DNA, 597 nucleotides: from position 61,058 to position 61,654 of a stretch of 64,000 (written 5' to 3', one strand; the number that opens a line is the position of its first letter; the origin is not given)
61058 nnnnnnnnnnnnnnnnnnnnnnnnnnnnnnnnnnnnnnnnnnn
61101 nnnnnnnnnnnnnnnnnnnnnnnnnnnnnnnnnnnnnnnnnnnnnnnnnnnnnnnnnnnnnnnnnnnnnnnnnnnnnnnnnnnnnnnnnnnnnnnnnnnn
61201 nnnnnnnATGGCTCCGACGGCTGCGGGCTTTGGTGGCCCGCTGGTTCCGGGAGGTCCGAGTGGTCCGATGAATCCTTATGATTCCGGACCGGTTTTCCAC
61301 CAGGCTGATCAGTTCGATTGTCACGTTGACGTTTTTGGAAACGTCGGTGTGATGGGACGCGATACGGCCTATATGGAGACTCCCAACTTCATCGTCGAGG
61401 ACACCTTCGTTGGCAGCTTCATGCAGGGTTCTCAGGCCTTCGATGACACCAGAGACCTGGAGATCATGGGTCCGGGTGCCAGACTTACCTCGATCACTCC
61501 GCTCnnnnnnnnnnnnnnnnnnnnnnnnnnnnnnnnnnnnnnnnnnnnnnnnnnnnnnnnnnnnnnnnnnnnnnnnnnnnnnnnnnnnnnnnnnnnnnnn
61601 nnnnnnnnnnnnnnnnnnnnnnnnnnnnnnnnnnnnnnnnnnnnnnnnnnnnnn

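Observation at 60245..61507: Tandem cluster of five small ORFs with strong ribosome-binding sites; products are mostly Cys-, Pro/Tyr- or Gly/Pro-rich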

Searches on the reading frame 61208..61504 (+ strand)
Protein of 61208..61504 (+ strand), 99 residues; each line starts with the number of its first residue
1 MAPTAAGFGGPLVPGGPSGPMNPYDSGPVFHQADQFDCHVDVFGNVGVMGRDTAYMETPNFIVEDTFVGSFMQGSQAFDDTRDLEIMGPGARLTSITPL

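Call 9: search_protein_families(library=pfam, max_evalue=1, proteins=[window:61208-61504:+])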
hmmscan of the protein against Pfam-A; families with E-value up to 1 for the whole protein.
window:61208-61504:+ (99 aa): 1 family
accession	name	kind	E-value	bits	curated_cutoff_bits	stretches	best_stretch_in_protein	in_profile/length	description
PF05752.16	Calici_MSP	-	0.23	11.8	25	1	41-95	16-73/165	Calicivirus minor structural protein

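Call 10: search_protein_families(library=ncbifam, max_evalue=1, proteins=[window:61208-61504:+])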
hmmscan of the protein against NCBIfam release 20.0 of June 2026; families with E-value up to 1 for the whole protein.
window:61208-61504:+ (99 aa): 0 families

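Call 11: find_homologous_proteins(query=window:61208-61504:+, max_evalue=0.01)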
Query window:61208-61504:+ (99 aa): 1 proteins with E <= 0.01 among 4 candidates.
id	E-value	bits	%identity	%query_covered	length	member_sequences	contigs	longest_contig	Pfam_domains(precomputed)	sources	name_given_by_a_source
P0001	3.6e-61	222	100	100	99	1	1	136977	-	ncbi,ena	ncbi:MAG: hypothetical protein ABIB97_03405 [Patescibacteria group bacterium]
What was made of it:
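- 61208..61507 (+): ORF5, 99 aa, with a disordered Gly/Pro N-terminus (residues 1-22) and an all-beta core, SD GGGAGG. Annotated as ABIB97_03405. It belongs to a rare family of small proteins. Call 11 (self-hit only).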

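Call 13: find_encoding_contigs(protein=P0001, flank=6000, max_places=4)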
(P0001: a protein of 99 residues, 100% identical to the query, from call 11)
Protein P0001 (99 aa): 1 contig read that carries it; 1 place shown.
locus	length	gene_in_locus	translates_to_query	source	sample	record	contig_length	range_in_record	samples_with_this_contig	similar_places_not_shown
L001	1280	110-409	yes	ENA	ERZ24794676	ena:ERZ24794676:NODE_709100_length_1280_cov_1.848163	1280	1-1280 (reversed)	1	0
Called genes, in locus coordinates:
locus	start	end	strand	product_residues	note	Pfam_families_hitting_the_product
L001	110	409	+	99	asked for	-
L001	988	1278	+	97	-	?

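Call 29: search_protein_representatives(protein=window:61208-61504:+)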
Query: 99 residues. Proteins with E-value up to 0.001 (for the whole library): 5; up to 1e-10: 1; up to 1e-30: 1. The best 5 are listed.
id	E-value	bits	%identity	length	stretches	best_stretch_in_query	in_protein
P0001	1.1e-61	221.7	100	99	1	1-99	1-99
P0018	5.3e-05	39.6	41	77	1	37-99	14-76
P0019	2.5e-04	37.5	37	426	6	14-68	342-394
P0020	3.0e-04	37.2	40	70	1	33-92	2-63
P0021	3.9e-04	36.8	35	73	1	27-94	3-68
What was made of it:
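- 61208..61507 (+): Call 29 (P0018, P0020 and P0021, E 5e-5 to 4e-4, 35-41% identity).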

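Call 32: find_encoding_contigs(protein=P0018, flank=8000, max_places=3)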
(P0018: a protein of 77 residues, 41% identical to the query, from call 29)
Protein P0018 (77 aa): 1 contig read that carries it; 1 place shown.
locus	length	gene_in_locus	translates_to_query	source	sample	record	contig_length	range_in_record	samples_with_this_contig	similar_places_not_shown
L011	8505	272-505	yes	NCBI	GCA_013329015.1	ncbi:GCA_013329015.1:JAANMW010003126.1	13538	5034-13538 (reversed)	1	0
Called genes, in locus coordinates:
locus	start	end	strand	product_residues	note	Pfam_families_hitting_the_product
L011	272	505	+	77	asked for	-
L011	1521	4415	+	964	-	-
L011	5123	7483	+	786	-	PF09250:Prim-Pol, PF08706:D5_N, PF19263:DUF5906, PF03288:Pox_D5 (weak)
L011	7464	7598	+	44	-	-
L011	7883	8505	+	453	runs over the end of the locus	PF02195:ParB_N, PF01555:N6_N4_Mtase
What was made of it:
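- The ORF5 relative P0018 lies on a high-GC contig next to a Prim-Pol/D5 primase-helicase and a ParB-methyltransferase (call 32).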

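Call 33: find_encoding_contigs(protein=P0021, flank=8000, max_places=3)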
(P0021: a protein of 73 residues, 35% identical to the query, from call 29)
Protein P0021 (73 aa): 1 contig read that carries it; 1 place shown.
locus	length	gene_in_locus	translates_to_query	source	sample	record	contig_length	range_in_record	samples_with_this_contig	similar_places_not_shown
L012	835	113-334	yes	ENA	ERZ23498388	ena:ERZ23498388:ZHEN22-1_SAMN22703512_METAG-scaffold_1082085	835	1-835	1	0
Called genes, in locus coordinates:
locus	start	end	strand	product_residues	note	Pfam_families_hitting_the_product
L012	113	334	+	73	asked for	-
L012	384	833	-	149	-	?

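Call 34: search_protein_families(library=phrogs, max_evalue=1, proteins=[window:61208-61504:+, P0018, P0020, P0021])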
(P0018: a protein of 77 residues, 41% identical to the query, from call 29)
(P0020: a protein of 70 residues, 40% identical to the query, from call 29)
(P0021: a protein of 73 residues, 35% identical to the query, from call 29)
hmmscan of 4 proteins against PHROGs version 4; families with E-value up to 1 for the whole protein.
window:61208-61504:+ (99 aa): 0 families

P0018 (77 aa): 0 families

P0020 (70 aa): 0 families

P0021 (73 aa): 0 families

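Call 35: search_dna_similar(query=window:61208-61504:+, collection=phages, mode=protein, max_evalue=1)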
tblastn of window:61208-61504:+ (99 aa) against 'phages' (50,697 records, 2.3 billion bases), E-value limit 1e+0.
No match.
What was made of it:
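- Tried and rejected: tblastn of ORF5 against phages found nothing (call 35).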

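Call 42: find_related_loci(query=A2, collection=viral_contigs, flank=8000)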
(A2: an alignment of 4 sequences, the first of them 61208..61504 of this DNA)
Query A2 (99 aa) in viral_contigs; peptide patterns used: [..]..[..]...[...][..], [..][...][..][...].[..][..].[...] (x = any residue, [..] = any of these).
158 stretches matched a pattern, but none encodes a relative of the query by tblastn (E <= 1e-3).

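Call 44: search_protein_families(library=padloc, max_evalue=0.1, proteins=[window:61208-61504:+])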
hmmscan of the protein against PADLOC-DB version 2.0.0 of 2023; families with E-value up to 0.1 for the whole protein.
window:61208-61504:+ (99 aa): 0 families

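Call 59: predict_structure(alignment_id=A2)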
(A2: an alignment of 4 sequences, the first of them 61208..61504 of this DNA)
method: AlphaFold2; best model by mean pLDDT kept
length: 99 residues; sequences in the alignment: 4
mean_pLDDT: 67.7   pTM: 0.40
mean pLDDT of the five models: 67.7, 67.2, 64.7, 60.7, 55.6
residues with pLDDT >= 90: 1; 70-90: 54; 50-70: 21; < 50: 23
segments of 3 or more residues with pLDDT < 50: 1-22
pLDDT, mean of each block of 10 residues (from residue 1): 34 41 56 82 81 85 85 68 63 84
secondary structure, 60 per line:
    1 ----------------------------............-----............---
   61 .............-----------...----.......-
elements in order: E29-40 E46-57 E61-73 E85-87 E92-98
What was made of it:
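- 61208..61507 (+): AF2 model with pLDDT 82-85 over residues 30-70 (call 59).
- ORF4 and ORF5 are 95-99 aa, and ORF5 is predicted to be folded (call 59).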

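Call 62: fold_search(model_id=the predicted structure, library=pdb)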
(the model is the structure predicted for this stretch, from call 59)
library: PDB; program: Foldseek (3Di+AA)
matches with E <= 10: 384; with E <= 0.001: 0
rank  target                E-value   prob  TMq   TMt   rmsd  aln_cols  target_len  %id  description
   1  7dsa_A                4.7e-01  0.38  0.37  0.15  17.7        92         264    8  Crystal structure of actin capping protein in complex with V-1 (space group P62) (released 2021-03-03)
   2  4kgh_B                5.9e-01  0.47  0.35  0.20   7.7        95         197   10  Crystal Structure of human splunc1 lacking the secretion signal sequence (released 2013-09-25)
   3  1izn_C                5.9e-01  0.33  0.34  0.13  12.8        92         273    9  Crystal Structure of Actin Filament Capping Protein CapZ (released 2003-04-08)
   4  3a76_B                6.3e-01  0.21  0.27  0.21   6.6        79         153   10  The crystal structure of LinA (released 2010-09-15)
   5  7ds6_A                6.3e-01  0.15  0.28  0.11  18.7        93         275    8  Crystal structure of actin capping protein in complex with twinflin-1/CD2AP CPI chimera peptide (TWN-CDC) (released 2021-03-03)
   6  6ta7_D                6.7e-01  0.57  0.30  0.25   6.4        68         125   10  CRYSTAL STRUCTURE OF HUMAN G3BP1-NTF2 IN COMPLEX WITH HUMAN CAPRIN1-DERIVED SOLOMON MOTIF (released 2021-05-12)
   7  9b7j_N                6.7e-01  0.51  0.39  0.15  11.6        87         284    7  Cryo-EM structure of human dynactin complex bound to Chlamydia effector Dre1 (released 2025-04-16)
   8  9b85_N                6.7e-01  0.51  0.39  0.15  11.6        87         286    7  Cryo-EM structure of human dynactin complex bound to Chlamydia effector Dre1 (released 2025-04-16)
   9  7ds8_A                6.7e-01  0.41  0.39  0.16  14.5        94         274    7  Crystal structure of actin capping protein in complex with twinflin-1/CD2AP CPI chimera peptide (CDN-TWC) (released 2021-03-03)
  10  6cb8                  6.7e-01  0.23  0.32  0.17  12.6       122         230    3  Cryo-EM structure of the Gasdermin A3 membrane pore (released 2018-04-25)
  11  7xhg_A                7.9e-01  0.47  0.30  0.24   6.7        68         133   10  Crystal structure of the NTF2L domain of human G3BP1 in complex with the Caprin-1 derived peptide (released 2023-01-18)
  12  8p94_U                8.4e-01  0.63  0.43  0.18   3.9        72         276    7  Cryo-EM structure of cortactin stabilized Arp2/3-complex nucleated actin branches (released 2024-01-03)
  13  4d65_A                8.4e-01  0.54  0.38  0.13   7.4        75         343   11  Structure of porin Omp-Pst2 from P. stuartii; the asymmetric unit contains a dimer of trimers. (released 2016-03-09)
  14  8axl_A                8.4e-01  0.16  0.28  0.13   6.9        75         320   12  Outer membrane secretin pore of the type 3 secretion system of Shigella flexneri (released 2023-03-01)
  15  8th1_B                9.4e-01  0.38  0.29  0.23   7.0        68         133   10  Crystal Structure of the G3BP1 NTF2-like domain bound to the IDR1 of SARS-CoV-2 nucleocapsid protein D3L mutant (released 2023-12-27)
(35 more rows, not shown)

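Call 64: find_encoding_contigs(protein=P0020, flank=8000, max_places=4)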
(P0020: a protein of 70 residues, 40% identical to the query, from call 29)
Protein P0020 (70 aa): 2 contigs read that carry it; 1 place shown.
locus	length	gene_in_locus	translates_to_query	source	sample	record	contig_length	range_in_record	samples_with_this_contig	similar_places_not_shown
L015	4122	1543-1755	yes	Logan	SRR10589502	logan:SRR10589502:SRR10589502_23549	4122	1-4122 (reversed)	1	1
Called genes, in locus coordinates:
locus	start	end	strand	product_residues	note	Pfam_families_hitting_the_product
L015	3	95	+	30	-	?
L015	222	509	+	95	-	-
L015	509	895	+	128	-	-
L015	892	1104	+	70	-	-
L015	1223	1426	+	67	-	-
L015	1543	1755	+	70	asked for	-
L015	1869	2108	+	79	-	-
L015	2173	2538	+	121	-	-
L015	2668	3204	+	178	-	-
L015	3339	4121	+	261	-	?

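Call 65: find_related_loci(query=A2, collection=metagenome_contigs, flank=8000)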
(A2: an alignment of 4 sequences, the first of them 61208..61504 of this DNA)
Query A2 (99 aa) in metagenome_contigs; peptide patterns used: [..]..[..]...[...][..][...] (x = any residue, [..] = any of these).
265 stretches matched a pattern; 1 encode a relative of the query (tblastn E <= 1e-3); 1 distinct loci.
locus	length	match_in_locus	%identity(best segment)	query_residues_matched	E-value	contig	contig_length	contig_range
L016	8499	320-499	43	40-99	2e-11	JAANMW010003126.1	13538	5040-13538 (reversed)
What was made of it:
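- Tried and rejected: It only re-found P0018's contig (call 65).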

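Call 69: search_protein_families(library=pfam, max_evalue=0.1, proteins=[L015:222-506:+, L015:509-892:+, L015:892-1101:+, L015:1223-1423:+, L015:1869-2105:+, L015:2173-2535:+, L015:2668-3201:+, L015:3339-4121:+, L011:1521-4412:+])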
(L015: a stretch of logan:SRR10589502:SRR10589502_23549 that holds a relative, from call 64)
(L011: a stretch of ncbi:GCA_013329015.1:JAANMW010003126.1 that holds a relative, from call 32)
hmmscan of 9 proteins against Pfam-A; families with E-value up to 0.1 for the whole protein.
L015:222-506:+ (95 aa): 0 families

L015:509-892:+ (128 aa): 0 families

L015:892-1101:+ (70 aa): 0 families

L015:1223-1423:+ (67 aa): 0 families

L015:1869-2105:+ (79 aa): 0 families

L015:2173-2535:+ (121 aa): 1 family
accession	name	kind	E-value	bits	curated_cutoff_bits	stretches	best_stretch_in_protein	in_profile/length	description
PF21349.2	RUBY_RBDX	-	0.016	15.1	26.5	1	64-74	1-11/30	Rubrerythrin, rubredoxin-like domain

L015:2668-3201:+ (178 aa): 3 families
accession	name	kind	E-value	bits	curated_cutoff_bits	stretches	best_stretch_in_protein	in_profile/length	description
PF25630.1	Phycodna_minor_capsid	-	0.059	14.1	27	0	13-97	7-94/96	Phycodnaviridae minor capsid protein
PF19745.5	FUT8_N_cat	-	0.063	12.5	27.6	1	14-67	10-63/499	Alpha-(1,6)-fucosyltransferase N- and catalytic domains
PF10833.13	DUF2572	-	0.079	13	23.8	1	13-64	5-56/219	Protein of unknown function (DUF2572)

L015:3339-4121:+ (261 aa): 0 families

L011:1521-4412:+ (964 aa): 0 families

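Call 70: search_protein_families(library=phrogs, max_evalue=0.1, proteins=[L015:222-506:+, L015:509-892:+, L015:892-1101:+, L015:1223-1423:+, L015:1869-2105:+, L015:2173-2535:+, L015:2668-3201:+, L015:3339-4121:+, L011:1521-4412:+])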
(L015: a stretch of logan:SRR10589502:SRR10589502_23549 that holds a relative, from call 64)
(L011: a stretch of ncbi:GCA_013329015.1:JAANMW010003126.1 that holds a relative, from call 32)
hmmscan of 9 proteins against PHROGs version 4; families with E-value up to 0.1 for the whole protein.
L015:222-506:+ (95 aa): 0 families

L015:509-892:+ (128 aa): 2 families
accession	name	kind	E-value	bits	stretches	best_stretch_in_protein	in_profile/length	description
phrog_4485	-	unknown function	0.063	15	0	10-60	17-67/103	-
phrog_26292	-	tail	0.089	11.5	1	26-103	223-297/1190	tail fiber protein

L015:892-1101:+ (70 aa): 0 families

L015:1223-1423:+ (67 aa): 0 families

L015:1869-2105:+ (79 aa): 0 families

L015:2173-2535:+ (121 aa): 0 families

L015:2668-3201:+ (178 aa): 1 family
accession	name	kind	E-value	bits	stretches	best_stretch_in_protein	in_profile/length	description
phrog_35526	-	unknown function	0.037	15.2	1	11-99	10-91/128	-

L015:3339-4121:+ (261 aa): 0 families

L011:1521-4412:+ (964 aa): 0 families

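Call 73: find_related_loci(query=L015:3339-4121:+, collection=viral_contigs, flank=8000)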
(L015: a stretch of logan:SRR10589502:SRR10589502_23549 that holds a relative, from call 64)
Query L015:3339-4121:+ (261 aa) in viral_contigs; peptide patterns used: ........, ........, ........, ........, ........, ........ (x = any residue, [..] = any of these).
600 stretches matched a pattern, but none encodes a relative of the query by tblastn (E <= 1e-3).
